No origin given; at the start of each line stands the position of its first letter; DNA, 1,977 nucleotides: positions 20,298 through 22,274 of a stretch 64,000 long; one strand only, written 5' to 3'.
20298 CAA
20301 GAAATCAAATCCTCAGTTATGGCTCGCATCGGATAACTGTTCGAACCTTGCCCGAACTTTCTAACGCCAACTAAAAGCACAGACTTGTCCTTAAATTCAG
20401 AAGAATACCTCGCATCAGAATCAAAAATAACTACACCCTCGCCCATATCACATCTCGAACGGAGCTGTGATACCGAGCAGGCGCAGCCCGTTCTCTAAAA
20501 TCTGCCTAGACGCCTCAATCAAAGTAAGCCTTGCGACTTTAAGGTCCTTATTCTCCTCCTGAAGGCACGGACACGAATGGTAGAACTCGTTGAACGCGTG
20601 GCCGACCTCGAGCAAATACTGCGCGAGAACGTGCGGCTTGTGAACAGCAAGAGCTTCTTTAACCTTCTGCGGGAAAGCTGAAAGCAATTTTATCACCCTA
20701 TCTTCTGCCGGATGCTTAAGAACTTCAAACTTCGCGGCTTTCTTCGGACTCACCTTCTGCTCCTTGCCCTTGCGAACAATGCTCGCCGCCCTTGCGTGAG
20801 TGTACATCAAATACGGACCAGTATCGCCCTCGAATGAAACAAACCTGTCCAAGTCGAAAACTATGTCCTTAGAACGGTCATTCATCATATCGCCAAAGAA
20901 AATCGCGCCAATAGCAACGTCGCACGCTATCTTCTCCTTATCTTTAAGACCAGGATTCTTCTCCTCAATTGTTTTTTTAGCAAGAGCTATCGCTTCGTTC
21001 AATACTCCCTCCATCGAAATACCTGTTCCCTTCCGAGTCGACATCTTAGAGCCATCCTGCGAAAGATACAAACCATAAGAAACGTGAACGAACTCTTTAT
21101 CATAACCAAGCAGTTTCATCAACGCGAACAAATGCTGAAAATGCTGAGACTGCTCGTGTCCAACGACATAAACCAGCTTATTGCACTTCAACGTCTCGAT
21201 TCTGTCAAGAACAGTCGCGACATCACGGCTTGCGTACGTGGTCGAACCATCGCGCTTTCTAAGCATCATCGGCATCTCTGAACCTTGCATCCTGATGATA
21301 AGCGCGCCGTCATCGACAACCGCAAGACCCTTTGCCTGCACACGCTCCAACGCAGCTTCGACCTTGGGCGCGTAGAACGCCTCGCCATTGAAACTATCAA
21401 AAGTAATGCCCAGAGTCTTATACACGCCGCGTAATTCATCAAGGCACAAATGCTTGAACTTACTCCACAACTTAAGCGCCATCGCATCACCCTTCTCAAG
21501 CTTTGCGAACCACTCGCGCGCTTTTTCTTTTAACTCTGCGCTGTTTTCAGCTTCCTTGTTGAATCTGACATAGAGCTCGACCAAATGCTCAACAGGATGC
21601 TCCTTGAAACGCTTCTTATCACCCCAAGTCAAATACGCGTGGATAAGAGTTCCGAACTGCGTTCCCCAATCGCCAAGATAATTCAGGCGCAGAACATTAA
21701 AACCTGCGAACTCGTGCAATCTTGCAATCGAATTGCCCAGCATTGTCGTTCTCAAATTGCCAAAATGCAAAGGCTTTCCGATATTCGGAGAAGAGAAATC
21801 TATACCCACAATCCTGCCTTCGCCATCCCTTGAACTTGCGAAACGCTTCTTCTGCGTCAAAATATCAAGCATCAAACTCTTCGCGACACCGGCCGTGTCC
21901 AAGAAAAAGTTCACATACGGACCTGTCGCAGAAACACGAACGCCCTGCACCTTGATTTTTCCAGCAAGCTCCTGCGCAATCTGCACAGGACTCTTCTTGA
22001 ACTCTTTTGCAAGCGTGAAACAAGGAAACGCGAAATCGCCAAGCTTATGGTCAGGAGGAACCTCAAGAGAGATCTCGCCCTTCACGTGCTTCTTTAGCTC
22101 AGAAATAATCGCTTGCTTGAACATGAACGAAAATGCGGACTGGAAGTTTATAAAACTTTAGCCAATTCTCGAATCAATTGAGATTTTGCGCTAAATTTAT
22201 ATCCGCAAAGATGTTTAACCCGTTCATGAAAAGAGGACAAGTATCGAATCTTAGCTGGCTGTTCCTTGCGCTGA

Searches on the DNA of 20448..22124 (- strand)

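Call 18: search_rna_families(sources=[L008, L009, L010, L011, L012], threshold=gathering)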
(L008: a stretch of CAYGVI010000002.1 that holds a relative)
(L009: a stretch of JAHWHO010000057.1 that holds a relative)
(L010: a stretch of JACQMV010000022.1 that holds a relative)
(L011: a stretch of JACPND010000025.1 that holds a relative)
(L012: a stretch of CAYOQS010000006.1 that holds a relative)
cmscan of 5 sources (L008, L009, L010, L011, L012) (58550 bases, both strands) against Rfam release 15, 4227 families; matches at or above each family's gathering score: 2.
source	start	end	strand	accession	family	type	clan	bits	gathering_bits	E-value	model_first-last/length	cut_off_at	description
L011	4174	5017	-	RF02540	LSU_rRNA_archaea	Gene; rRNA;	CL00112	804.8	50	2.8e-252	2136-2987/2987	5'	Archaeal large subunit ribosomal RNA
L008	13005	13078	+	RF00005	tRNA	Gene; tRNA;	CL00001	57.5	29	8.1e-10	1-71/71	no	tRNA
